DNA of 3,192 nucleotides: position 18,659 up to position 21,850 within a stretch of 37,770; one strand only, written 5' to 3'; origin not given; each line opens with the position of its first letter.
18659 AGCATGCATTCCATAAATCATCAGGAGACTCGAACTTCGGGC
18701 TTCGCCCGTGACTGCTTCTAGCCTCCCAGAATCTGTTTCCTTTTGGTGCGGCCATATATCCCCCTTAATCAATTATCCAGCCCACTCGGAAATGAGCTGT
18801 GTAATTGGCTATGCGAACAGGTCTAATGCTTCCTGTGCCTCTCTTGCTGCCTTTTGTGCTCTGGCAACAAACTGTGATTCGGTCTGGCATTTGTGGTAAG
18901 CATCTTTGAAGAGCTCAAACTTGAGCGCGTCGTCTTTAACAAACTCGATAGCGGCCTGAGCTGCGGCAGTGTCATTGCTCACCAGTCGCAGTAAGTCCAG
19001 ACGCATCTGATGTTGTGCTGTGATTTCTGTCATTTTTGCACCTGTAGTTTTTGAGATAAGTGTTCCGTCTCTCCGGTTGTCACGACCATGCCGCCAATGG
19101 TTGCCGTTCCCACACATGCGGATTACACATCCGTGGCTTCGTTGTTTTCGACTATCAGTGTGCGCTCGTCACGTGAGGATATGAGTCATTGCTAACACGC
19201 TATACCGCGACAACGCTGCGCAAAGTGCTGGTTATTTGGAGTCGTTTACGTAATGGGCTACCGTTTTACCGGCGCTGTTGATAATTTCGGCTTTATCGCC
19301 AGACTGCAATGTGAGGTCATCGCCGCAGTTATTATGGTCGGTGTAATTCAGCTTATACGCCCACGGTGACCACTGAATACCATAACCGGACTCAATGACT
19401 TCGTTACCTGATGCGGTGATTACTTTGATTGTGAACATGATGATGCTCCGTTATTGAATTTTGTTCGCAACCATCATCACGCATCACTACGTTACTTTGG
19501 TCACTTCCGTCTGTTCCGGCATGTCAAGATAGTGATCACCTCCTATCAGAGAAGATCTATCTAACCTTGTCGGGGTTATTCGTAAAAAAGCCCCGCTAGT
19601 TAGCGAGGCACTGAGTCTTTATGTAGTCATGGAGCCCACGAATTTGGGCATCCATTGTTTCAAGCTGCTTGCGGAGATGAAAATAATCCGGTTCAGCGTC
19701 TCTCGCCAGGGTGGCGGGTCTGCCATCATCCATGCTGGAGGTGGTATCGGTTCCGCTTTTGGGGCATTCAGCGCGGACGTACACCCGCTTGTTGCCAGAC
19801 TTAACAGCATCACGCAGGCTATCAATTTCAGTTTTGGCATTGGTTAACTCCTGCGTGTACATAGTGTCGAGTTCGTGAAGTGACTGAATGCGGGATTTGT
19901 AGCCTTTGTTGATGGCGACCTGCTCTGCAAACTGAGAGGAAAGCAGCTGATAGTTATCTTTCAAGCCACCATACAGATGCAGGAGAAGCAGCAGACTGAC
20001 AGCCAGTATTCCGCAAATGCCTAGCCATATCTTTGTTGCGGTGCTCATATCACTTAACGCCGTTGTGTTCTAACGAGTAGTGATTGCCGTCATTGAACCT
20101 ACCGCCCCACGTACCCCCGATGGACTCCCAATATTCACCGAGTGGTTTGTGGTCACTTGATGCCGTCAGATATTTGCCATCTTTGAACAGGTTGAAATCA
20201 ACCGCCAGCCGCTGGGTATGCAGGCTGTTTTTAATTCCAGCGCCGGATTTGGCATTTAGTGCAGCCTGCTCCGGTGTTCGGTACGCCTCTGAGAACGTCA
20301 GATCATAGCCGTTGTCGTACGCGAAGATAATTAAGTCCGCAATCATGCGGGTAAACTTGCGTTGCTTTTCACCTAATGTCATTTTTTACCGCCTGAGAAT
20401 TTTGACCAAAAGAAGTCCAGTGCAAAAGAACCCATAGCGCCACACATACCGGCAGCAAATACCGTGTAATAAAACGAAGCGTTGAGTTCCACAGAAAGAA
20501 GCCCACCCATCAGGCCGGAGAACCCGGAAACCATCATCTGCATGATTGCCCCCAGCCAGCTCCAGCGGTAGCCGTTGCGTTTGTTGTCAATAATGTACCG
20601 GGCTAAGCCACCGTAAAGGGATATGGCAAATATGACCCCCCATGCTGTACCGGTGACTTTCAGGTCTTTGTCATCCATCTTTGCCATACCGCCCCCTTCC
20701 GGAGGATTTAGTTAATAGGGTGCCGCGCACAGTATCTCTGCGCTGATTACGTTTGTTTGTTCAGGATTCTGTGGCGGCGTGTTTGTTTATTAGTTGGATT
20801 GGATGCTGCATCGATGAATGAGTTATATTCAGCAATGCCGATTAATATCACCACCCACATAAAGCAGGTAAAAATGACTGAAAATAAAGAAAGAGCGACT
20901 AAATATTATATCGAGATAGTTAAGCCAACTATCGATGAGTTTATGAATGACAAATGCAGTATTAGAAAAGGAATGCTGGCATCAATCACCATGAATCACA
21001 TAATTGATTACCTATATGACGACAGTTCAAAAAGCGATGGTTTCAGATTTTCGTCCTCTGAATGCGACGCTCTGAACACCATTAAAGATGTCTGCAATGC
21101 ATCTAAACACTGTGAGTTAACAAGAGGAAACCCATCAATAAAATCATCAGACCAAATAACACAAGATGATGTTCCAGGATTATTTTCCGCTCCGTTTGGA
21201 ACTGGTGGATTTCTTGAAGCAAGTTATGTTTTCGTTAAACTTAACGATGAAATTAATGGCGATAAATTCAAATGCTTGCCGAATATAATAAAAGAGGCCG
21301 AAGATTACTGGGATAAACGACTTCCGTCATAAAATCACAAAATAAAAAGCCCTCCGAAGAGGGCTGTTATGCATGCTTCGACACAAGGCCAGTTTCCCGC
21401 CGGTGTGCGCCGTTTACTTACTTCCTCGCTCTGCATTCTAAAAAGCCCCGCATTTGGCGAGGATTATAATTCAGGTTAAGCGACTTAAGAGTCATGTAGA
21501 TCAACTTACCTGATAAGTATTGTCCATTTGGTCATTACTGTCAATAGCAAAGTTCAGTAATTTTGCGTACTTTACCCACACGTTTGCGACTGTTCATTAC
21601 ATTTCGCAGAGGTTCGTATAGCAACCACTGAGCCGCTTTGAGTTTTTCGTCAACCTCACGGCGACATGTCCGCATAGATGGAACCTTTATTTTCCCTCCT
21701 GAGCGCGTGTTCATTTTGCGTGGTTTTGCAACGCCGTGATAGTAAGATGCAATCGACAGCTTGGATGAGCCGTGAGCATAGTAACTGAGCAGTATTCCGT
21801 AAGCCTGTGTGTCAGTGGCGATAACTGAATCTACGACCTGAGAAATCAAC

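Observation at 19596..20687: Lysis cassette: dual-start holin, M15-peptidase endolysin, embedded Rz1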

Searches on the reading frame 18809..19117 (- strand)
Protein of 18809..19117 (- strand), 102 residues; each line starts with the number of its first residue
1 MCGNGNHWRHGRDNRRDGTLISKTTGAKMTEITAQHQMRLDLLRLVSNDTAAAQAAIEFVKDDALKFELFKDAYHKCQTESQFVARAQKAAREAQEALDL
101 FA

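Call 10: search_protein_families(library=ncbifam, proteins=[window:18809-19117:-], max_evalue=0.01)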
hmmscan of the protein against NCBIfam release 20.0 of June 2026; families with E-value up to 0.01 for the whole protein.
window:18809-19117:- (102 aa): 1 family
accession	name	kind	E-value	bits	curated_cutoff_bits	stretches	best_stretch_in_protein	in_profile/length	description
NF008268.0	PRK11040.1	equivalog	0.0019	17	438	1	26-97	79-150/446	metalloprotease PmbA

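Call 11: search_protein_families(library=pfam, proteins=[window:18809-19117:-], max_evalue=0.01)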
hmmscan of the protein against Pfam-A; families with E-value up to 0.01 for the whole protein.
window:18809-19117:- (102 aa): 1 family
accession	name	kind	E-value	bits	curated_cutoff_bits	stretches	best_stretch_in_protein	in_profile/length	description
PF10834.13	DUF2560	-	7.2e-39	132.3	25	1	30-101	1-72/72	Protein of unknown function (DUF2560)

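Call 25: search_protein_families(library=phrogs, proteins=[window:18809-19117:-], max_evalue=0.01)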
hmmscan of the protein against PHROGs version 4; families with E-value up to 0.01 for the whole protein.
window:18809-19117:- (102 aa): 1 family
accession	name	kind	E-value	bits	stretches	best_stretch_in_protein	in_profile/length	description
phrog_571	-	unknown function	3.2e-31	108.6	1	21-101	8-88/96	-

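Call 26: search_protein_families(library=padloc, proteins=[window:18809-19117:-], max_evalue=0.01)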
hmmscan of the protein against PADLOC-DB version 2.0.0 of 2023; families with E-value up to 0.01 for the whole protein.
window:18809-19117:- (102 aa): 0 families

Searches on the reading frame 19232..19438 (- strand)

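Call 10: search_protein_families(library=ncbifam, proteins=[window:19232-19438:-], max_evalue=0.01)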
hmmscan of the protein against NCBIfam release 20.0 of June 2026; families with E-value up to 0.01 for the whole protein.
window:19232-19438:- (68 aa): 0 families

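Call 11: search_protein_families(library=pfam, proteins=[window:19232-19438:-], max_evalue=0.01)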
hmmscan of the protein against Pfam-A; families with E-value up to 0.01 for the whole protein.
window:19232-19438:- (68 aa): 0 families

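Call 25: search_protein_families(library=phrogs, proteins=[window:19232-19438:-], max_evalue=0.01)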
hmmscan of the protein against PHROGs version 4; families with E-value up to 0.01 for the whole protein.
window:19232-19438:- (68 aa): 1 family
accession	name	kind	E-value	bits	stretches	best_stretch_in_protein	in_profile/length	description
phrog_3909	-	unknown function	1.5e-06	29.2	1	1-64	1-61/64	-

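Call 26: search_protein_families(library=padloc, proteins=[window:19232-19438:-], max_evalue=0.01)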
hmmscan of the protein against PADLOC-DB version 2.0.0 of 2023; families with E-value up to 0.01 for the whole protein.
window:19232-19438:- (68 aa): 0 families

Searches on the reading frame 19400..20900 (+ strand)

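Call 67: search_protein_families(library=pfam, proteins=[L001:2101-2433:-], max_evalue=0.01)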
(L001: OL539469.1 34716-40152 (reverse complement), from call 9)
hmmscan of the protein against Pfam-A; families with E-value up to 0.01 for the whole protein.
L001:2101-2433:- (110 aa): 1 family
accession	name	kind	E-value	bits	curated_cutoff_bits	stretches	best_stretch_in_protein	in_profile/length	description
PF13539.11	Peptidase_M15_4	-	8.3e-07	29.9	25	1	52-103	6-69/70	D-alanyl-D-alanine carboxypeptidase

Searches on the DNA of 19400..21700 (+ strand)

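Call 5: search_dna_similar(query=window:19400-20900:+, collection=phages, mode=near, max_rows=30)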
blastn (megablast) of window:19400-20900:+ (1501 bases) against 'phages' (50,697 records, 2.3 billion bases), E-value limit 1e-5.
No match.

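Call 6: search_dna_similar(query=window:19400-20900:+, collection=ecoli_genomes, mode=near, max_rows=15)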
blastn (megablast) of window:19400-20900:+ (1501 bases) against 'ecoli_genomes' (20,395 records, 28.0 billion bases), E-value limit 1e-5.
No match.

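Call 8: search_dna_similar(query=window:19400-20900:+, collection=phages, mode=distant, max_rows=30)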
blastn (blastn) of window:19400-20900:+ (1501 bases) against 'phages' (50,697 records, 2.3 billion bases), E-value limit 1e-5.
Records with a match: 70; places in all: 71; records where one place covers at least 80% of the query: 0.
Best place of each record, by identity: 90-95% 1; 60-80% 69.
By first word of the organism name: Vibrio 33; Pseudomonas 11; Aeromonas 8; Salmonella 6; Proteus 3; Escherichia 3; Cronobacter 2; Yersinia 2; Providencia 1; Stenotrophomonas 1.
By host as written in the record: - 35; Pseudomonas aeruginosa PAO1 6; Salmonella sp. 5; Pseudomonas aeruginosa 4; Cronobacter sakazakii 2; Yersinia enterocolitica 324 2; Aeromonas hydrophila 2; Aeromonas salmonicida 2; and 11 more.
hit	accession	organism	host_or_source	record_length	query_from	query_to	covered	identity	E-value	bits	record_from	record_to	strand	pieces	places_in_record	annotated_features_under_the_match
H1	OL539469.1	Proteus phage vB_PmiP_Brookers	Proteus mirabilis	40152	66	987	46%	77.1%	2e-113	493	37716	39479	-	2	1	putative lysis protein | hypothetical protein (x2) | putative M15 family peptidase | putative holin family protein | putative DUF2560 domain-containing protein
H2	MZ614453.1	Salmonella phage MS2 LVA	Salmonella sp.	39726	66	1333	40%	76.4%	2e-50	410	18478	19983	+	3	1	record has no annotation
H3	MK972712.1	Salmonella phage SI7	Salmonella sp.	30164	695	984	19%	68.6%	2e-19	104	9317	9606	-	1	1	M15 family peptidase | holin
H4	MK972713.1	Salmonella phage SW5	Salmonella sp.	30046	695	984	19%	68.6%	2e-19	104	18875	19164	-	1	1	M15 family peptidase | holin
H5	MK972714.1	Salmonella phage SW3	Salmonella sp.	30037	695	984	19%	68.6%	2e-19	104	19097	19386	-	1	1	M15 family peptidase | holin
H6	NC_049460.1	Salmonella phage SI7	Salmonella sp.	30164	695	984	19%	68.6%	2e-19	104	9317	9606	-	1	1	endolysin | holin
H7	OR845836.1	Escherichia phage ECO95 1-6-1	Escherichia coli O157:H7 ATCC 43895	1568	694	913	15%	70.1%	8e-17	95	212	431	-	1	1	record has no annotation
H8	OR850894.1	Salmonella phage S.Kent 1-2-1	Salmonella enterica subsp. enterica ...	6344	694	913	15%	70.1%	8e-17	95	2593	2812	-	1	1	record has no annotation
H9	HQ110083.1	Cronobacter phage ESSI-2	Cronobacter sakazakii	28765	772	985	14%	69.2%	3e-15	90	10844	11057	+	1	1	hypothetical protein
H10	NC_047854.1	Cronobacter phage ESSI-2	Cronobacter sakazakii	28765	772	985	14%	69.2%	3e-15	90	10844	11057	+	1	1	endolysin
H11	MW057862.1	Providencia phage PSTCR7lys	Providencia stuartii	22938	313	523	14%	68.9%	6e-12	79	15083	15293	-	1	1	endopeptidase Rz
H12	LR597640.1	Escherichia phage ESSI2_ev129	-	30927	786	985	13%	71.4%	3e-16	93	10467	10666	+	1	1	hypothetical protein | Holin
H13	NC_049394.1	Escherichia phage ESSI2_ev129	-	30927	786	985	13%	71.4%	3e-16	93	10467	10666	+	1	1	endolysin | holin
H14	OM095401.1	Yersinia phage vB_YenM_324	Yersinia enterocolitica 324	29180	787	983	13%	70.6%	8e-17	95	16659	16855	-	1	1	metallopeptidase | holin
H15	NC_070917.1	Yersinia phage vB_YenM_324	Yersinia enterocolitica 324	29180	787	983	13%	70.6%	8e-17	95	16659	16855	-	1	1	endolysin | holin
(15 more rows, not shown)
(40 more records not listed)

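Call 9: get_annotated_region(hit=H1, flank=3000)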
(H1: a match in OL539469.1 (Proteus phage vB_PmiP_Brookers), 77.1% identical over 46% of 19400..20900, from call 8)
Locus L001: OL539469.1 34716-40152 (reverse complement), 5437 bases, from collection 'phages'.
description: Proteus phage vB_PmiP_Brookers, complete genome.
organism: Proteus phage vB_PmiP_Brookers (NCBI taxid 2902683)
taxonomy: Viruses; Duplodnaviria; Heunggongvirae; Uroviricota; Caudoviricetes; Lederbergvirus
host: Proteus mirabilis; source: raw sewage; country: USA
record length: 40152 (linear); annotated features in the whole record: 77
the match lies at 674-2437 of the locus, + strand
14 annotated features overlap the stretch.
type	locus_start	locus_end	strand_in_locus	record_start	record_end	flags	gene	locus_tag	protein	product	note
CDS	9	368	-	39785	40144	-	-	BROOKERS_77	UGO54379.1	hypothetical protein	gp77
CDS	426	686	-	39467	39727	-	-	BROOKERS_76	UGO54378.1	putative DUF2560 domain-containing protein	gp76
CDS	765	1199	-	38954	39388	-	-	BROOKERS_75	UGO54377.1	hypothetical protein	gp75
CDS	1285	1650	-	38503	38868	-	-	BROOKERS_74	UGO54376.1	hypothetical protein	gp74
CDS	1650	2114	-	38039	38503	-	-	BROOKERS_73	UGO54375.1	putative lysis protein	gp73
CDS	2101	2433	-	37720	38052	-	-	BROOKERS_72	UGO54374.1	putative M15 family peptidase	gp72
CDS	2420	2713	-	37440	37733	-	-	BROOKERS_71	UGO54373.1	putative holin family protein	gp71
CDS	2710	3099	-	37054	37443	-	-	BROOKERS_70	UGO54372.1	putative membrane protein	gp70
tRNA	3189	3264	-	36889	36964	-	-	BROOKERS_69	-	tRNA-Met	tRNA-Met (cat)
CDS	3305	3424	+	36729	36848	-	-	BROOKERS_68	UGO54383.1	hypothetical protein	gp68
CDS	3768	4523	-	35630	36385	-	-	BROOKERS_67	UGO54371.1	putative antitermination protein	gp67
CDS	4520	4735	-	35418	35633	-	-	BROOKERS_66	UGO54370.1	hypothetical protein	gp66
CDS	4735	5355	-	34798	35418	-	-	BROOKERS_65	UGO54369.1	putative NinG protein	gp65; putative bacteriophage Lambda NinG protein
CDS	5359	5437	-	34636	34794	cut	-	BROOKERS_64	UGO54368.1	hypothetical protein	gp64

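Call 71: search_rna_families(source=window, start=20300, end=21700, threshold=evalue, max_evalue=1)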
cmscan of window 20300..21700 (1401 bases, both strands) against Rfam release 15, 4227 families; matches with E-value up to 1: 0.
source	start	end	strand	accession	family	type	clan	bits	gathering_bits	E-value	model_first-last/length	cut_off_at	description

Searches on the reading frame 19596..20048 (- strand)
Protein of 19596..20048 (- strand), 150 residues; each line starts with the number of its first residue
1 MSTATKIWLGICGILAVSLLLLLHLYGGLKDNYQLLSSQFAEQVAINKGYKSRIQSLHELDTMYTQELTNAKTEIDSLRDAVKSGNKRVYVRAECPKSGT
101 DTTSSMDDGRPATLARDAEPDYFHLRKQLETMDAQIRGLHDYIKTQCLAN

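Call 3: search_protein_families(library=pfam, proteins=[window:19596-20048:-], max_evalue=0.1)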
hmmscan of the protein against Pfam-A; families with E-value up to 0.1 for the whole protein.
window:19596-20048:- (150 aa): 6 families
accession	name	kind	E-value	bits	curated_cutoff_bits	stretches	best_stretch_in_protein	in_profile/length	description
PF03245.18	Phage_lysis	-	2.9e-25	89.3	25.4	1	50-147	26-125/126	Bacteriophage Rz lysis protein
PF11932.13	DUF3450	-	0.027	14.2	32.6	0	19-82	4-67/241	Protein of unknown function (DUF3450)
PF24423.1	OVT1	-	0.045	14.6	30.9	0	116-147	4-34/100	Major antigen, helical domain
PF24004.1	Microp_archaea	-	0.053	13.5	27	1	1-16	1-16/29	Archaeal microprotein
PF13934.12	ELYS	-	0.075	13.3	28.8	1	33-66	68-101/220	Nuclear pore complex assembly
PF18504.6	Csm1_N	-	0.078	13.8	26.3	0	62-89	30-57/70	Csm1 N-terminal domain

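Call 4: search_protein_families(library=phrogs, proteins=[window:19596-20048:-], max_evalue=0.01)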
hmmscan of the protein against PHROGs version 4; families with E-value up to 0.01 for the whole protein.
window:19596-20048:- (150 aa): 4 families
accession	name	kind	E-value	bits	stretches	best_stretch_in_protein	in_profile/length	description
phrog_13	-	lysis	3.6e-40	138.5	1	1-148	1-153/154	Rz-like spanin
phrog_2466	-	lysis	2.8e-14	54.3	1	53-148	66-168/172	Rz-like spanin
phrog_2934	-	unknown function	1.3e-11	45.3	1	89-148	2-62/63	-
phrog_1327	-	lysis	3e-05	24.9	1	6-144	9-149/158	Rz-like spanin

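Call 10: search_protein_families(library=ncbifam, proteins=[window:19596-20048:-], max_evalue=0.01)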
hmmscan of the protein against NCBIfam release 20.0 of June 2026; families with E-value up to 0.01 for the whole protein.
window:19596-20048:- (150 aa): 0 families

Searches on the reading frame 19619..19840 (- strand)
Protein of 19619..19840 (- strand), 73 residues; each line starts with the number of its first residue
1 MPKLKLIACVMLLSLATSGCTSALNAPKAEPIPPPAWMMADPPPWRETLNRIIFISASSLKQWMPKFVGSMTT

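Call 3: search_protein_families(library=pfam, proteins=[window:19619-19840:-], max_evalue=0.1)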
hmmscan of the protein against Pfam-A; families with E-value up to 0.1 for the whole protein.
window:19619-19840:- (73 aa): 1 family
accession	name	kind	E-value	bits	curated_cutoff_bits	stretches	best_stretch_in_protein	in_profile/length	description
PF06085.16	Rz1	-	8.5e-10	38.7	27.9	1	20-57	1-39/41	Lipoprotein Rz1 precursor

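Call 4: search_protein_families(library=phrogs, proteins=[window:19619-19840:-], max_evalue=0.01)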
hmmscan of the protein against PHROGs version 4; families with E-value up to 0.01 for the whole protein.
window:19619-19840:- (73 aa): 3 families
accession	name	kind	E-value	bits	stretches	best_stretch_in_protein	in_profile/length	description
phrog_3198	-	lysis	4.5e-16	59.1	1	1-59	1-62/68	Rz-like spanin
phrog_456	-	lysis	0.0034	18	1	6-43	12-49/102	Rz-like spanin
phrog_4306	-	lysis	0.0057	18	1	4-29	33-58/84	Rz-like spanin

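Call 10: search_protein_families(library=ncbifam, proteins=[window:19619-19840:-], max_evalue=0.01)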
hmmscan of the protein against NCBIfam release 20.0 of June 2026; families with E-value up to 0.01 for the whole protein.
window:19619-19840:- (73 aa): 0 families
